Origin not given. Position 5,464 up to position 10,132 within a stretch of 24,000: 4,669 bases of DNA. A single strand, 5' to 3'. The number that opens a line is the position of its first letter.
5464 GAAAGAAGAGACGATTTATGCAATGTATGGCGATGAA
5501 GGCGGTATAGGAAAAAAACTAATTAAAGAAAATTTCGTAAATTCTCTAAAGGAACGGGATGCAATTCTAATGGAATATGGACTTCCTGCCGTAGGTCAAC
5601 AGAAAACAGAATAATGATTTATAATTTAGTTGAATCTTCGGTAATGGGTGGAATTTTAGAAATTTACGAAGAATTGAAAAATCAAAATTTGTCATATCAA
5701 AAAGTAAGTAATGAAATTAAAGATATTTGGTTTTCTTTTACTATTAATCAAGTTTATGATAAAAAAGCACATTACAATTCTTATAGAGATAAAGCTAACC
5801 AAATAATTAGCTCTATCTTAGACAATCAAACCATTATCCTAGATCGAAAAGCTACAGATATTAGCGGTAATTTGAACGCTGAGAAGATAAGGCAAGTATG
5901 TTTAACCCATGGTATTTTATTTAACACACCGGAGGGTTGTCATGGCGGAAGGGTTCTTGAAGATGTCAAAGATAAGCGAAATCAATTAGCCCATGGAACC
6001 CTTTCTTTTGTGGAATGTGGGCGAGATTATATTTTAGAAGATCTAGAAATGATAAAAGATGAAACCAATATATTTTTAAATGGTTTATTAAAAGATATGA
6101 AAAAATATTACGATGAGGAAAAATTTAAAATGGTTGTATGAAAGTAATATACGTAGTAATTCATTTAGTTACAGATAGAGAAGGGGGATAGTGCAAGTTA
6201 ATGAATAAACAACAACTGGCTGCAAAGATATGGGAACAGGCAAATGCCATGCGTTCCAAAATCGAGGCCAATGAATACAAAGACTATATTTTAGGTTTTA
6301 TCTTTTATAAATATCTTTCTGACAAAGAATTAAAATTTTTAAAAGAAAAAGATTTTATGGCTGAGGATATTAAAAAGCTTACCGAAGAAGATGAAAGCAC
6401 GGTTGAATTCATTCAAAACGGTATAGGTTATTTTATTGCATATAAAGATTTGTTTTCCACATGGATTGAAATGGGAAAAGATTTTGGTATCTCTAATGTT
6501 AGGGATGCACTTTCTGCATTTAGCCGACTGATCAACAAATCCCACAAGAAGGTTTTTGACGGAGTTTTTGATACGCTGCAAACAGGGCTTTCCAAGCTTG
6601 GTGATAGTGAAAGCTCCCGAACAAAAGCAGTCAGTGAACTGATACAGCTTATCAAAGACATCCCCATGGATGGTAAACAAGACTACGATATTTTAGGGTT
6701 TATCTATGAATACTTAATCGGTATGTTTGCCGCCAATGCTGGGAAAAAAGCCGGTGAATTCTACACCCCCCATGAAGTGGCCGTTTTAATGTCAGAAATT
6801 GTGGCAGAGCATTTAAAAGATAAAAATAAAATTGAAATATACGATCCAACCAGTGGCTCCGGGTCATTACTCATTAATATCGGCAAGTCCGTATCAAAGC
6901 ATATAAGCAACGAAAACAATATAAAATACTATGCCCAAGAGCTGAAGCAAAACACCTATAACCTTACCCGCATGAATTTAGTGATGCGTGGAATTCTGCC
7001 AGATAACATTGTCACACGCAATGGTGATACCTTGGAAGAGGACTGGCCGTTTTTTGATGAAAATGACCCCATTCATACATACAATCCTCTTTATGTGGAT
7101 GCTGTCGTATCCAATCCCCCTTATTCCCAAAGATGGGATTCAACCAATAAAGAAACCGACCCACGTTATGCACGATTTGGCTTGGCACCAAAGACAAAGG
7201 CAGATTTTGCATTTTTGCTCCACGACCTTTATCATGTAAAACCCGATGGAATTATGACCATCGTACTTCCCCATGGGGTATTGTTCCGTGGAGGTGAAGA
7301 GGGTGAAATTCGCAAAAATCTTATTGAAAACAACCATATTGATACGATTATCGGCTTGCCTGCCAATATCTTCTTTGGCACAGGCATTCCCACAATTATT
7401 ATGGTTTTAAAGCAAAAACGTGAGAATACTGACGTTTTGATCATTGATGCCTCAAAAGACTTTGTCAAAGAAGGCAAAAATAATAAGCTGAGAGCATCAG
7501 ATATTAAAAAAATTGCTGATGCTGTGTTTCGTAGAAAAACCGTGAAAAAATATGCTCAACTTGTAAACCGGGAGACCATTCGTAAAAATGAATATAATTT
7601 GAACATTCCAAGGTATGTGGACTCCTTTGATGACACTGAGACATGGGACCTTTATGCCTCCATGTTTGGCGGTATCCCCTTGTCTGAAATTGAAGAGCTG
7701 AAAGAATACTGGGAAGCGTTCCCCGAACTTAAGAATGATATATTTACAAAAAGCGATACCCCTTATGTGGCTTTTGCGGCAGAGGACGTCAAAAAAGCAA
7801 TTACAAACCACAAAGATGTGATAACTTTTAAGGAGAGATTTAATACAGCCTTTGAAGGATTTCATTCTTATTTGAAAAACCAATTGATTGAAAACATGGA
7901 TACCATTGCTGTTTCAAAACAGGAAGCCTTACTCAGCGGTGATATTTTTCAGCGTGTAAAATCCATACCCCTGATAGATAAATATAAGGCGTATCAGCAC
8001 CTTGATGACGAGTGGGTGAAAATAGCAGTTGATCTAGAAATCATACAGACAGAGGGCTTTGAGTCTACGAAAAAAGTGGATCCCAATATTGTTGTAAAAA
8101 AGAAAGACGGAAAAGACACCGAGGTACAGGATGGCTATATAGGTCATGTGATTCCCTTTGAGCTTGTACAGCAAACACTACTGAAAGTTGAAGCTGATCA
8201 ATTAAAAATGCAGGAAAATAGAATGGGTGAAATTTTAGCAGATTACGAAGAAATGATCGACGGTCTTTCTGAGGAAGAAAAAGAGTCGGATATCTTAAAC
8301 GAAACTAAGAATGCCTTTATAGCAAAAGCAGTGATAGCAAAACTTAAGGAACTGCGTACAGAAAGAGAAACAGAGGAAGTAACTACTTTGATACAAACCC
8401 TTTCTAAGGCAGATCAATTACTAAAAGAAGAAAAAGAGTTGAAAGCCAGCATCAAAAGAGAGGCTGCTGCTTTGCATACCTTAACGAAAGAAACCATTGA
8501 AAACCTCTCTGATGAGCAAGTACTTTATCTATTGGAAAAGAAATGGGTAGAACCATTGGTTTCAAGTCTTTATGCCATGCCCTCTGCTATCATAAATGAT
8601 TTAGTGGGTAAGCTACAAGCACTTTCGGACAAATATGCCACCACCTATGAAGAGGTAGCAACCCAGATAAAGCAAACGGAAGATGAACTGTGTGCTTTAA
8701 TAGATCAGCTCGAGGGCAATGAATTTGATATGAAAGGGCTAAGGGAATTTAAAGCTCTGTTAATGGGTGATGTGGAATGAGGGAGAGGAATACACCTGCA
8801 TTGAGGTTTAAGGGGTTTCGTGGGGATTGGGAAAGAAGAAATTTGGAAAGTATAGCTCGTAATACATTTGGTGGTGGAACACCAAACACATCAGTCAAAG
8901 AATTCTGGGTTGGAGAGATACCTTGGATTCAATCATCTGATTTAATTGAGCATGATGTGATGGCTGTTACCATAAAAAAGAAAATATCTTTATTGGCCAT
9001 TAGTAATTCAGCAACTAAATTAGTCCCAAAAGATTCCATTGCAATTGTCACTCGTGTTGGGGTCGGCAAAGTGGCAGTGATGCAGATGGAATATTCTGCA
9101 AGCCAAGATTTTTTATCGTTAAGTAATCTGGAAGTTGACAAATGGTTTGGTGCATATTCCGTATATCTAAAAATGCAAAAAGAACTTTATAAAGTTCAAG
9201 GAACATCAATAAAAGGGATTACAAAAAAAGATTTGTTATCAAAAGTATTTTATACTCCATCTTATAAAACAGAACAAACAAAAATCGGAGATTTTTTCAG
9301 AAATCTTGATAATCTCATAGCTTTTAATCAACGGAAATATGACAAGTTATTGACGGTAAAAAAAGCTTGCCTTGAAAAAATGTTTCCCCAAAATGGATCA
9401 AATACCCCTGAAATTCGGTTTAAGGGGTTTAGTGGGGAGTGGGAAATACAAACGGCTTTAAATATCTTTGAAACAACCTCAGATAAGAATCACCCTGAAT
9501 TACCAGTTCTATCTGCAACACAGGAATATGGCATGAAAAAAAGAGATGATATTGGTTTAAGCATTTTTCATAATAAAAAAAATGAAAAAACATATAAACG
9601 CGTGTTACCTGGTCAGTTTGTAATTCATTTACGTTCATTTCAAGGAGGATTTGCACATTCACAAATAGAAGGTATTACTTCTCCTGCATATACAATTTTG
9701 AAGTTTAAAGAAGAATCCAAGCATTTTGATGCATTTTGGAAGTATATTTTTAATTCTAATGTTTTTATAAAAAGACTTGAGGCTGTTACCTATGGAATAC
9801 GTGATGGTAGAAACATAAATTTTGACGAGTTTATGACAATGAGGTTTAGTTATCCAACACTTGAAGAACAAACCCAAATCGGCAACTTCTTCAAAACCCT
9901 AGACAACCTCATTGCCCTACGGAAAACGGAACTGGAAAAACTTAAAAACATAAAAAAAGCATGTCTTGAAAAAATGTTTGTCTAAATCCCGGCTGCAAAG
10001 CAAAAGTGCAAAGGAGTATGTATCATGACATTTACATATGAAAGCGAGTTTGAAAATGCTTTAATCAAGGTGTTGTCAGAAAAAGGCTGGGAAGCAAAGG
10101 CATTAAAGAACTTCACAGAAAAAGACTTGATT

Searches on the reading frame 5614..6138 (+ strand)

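Call 7: search_protein_families(library=pfam, proteins=[window:5614-6138:+], max_evalue=0.01)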
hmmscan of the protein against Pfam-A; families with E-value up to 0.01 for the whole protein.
window:5614-6138:+ (175 aa): 2 families
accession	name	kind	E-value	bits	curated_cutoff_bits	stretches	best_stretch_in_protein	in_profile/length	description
PF18737.6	HEPN_MAE_28990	-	9.7e-10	39.4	26.8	1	1-171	44-211/211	MAE_28990/MAE_18760-like HEPN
PF18735.6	HEPN_RiboL-PSP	-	4.4e-05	23.9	28.4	1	16-131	52-162/191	RiboL-PSP-HEPN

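Call 8: search_protein_families(library=padloc, proteins=[window:5614-6138:+], max_evalue=0.01)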
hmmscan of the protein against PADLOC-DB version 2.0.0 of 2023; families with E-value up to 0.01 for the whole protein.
window:5614-6138:+ (175 aa): 0 families

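Call 10: search_protein_families(library=ncbifam, proteins=[window:5614-6138:+], max_evalue=0.01)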
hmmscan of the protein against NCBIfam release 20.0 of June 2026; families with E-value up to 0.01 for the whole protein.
window:5614-6138:+ (175 aa): 1 family
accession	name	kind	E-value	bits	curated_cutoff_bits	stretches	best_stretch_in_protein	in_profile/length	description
TIGR01740.1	pyrF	equivalog_domain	0.0018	18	92.3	1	51-124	28-100/216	orotidine-5'-phosphate decarboxylase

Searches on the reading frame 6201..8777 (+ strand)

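Call 7: search_protein_families(library=pfam, proteins=[window:6201-8777:+], max_evalue=0.01)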
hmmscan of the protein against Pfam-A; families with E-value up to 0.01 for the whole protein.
window:6201-8777:+ (859 aa): 4 families
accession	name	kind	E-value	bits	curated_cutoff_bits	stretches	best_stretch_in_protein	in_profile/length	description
PF02384.22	N6_Mtase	-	2.1e-102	343.1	20.4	1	161-479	2-309/311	N-6 DNA Methylase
PF12161.14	HsdM_N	-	3.2e-14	54.1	24.5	1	6-149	1-133/135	HsdM N-terminal domain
PF07669.17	Eco57I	-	4.5e-08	33.8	25.3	1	248-391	8-171/171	Eco57I restriction-modification methylase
PF01170.24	UPF0020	-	0.00067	19.8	22.3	1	212-317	31-140/197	RMKL-like, methyltransferase domain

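Call 8: search_protein_families(library=padloc, proteins=[window:6201-8777:+], max_evalue=0.01)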
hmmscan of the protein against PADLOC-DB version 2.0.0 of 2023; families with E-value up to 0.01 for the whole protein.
window:6201-8777:+ (859 aa): 26 families (the best 25 are shown)
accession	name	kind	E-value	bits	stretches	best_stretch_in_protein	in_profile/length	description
PDLC03022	MTase_I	-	0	1294.8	1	1-852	1-856/857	Type I methyltransferase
PDLC03020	MTase_I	-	1.7e-214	710.5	1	1-392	1-392/410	Type I methyltransferase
PDLC03027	MTase_I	-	2.6e-149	497.2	2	131-834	103-803/810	Type I methyltransferase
PDLC03031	MTase_I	-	7.3e-104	346.6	1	4-837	6-831/834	Type I methyltransferase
PDLC03032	MTase_I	-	1.3e-93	312.8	2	160-817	135-764/1001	Type I methyltransferase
PDLC03019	MTase_I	-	2e-51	173.3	1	7-477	9-465/932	Type I methyltransferase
PDLC03038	MTase_I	-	4e-49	165.2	1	2-478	5-456/896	Type I methyltransferase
PDLC03033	MTase_I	-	3.5e-47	159.6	1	22-479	29-498/541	Type I methyltransferase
PDLC03029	MTase_I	-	2e-46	156.7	1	2-555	5-545/661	Type I methyltransferase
PDLC03039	MTase_I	-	5.7e-46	155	1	3-475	4-451/708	Type I methyltransferase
PDLC03028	MTase_I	-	2.5e-45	153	1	2-482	725-1199/1236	Type I methyltransferase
PDLC03021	MTase_I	-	2.2e-44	150.1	1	8-479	12-458/491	Type I methyltransferase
PDLC03240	MTase_II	-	4.8e-44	149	1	9-485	11-478/511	Type II methyltransferase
PDLC03035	MTase_I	-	2.1e-42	143.6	1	2-568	6-559/653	Type I methyltransferase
PDLC04134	mad2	-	2.5e-39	133.4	1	2-441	137-483/492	mads_2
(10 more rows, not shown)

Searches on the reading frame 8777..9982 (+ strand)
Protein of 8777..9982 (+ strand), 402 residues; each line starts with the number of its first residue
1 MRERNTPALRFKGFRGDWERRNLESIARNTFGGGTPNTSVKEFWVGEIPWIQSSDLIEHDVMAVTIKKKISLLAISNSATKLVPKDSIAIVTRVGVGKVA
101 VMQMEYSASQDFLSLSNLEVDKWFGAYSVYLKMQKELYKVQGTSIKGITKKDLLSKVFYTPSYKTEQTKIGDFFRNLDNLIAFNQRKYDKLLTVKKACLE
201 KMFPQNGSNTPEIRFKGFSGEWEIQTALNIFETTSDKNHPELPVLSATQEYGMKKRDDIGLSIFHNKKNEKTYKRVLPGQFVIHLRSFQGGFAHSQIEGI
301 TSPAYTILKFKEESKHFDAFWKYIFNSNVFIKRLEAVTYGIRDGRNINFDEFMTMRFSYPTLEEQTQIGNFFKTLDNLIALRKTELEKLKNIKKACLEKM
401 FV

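Call 7: search_protein_families(library=pfam, proteins=[window:8777-9982:+], max_evalue=0.01)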
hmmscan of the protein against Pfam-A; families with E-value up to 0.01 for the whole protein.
window:8777-9982:+ (402 aa): 1 family
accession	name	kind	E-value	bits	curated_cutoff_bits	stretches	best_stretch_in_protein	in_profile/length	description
PF01420.25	Methylase_S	-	1e-22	81.6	22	2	17-191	3-166/168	Type I restriction modification DNA specificity domain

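Call 8: search_protein_families(library=padloc, proteins=[window:8777-9982:+], max_evalue=0.01)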
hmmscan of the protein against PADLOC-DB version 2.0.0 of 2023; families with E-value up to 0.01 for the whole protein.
window:8777-9982:+ (402 aa): 86 families (the best 25 are shown)
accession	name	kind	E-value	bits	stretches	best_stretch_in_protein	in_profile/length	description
PDLC03124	Specificity_I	-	1.6e-77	260.1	1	1-402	2-413/413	Type I specificity subunit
PDLC03178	Specificity_I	-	4.1e-72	241.8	2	140-402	136-411/411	Type I specificity subunit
PDLC03064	Specificity_I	-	6.2e-68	227.9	2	122-402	125-409/409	Type I specificity subunit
PDLC03078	Specificity_I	-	1.5e-65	220.3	1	3-402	3-419/419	Type I specificity subunit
PDLC03185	Specificity_I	-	8.2e-64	214.3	1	1-402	1-408/408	Type I specificity subunit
PDLC03165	Specificity_I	-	9.5e-57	191.3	1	3-402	6-411/411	Type I specificity subunit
PDLC03087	Specificity_I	-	8.5e-56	187.6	1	7-402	2-411/418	Type I specificity subunit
PDLC03090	Specificity_I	-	1.6e-41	141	2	18-196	237-420/434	Type I specificity subunit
PDLC03146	Specificity_I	-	4.5e-41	139.4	2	220-401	22-204/420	Type I specificity subunit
PDLC03113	Specificity_I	-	1.6e-33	114.2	1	4-402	6-416/422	Type I specificity subunit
PDLC03158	Specificity_I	-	8.4e-31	105.4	1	5-402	12-427/433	Type I specificity subunit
PDLC03085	Specificity_I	-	3.5e-28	97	2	139-229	134-224/412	Type I specificity subunit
PDLC03191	Specificity_I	-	6.7e-28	96.1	1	130-394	138-419/436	Type I specificity subunit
PDLC03142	Specificity_I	-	2.4e-27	93.9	1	10-394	39-448/483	Type I specificity subunit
PDLC03156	Specificity_I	-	5.7e-26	89.9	2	6-200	198-396/413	Type I specificity subunit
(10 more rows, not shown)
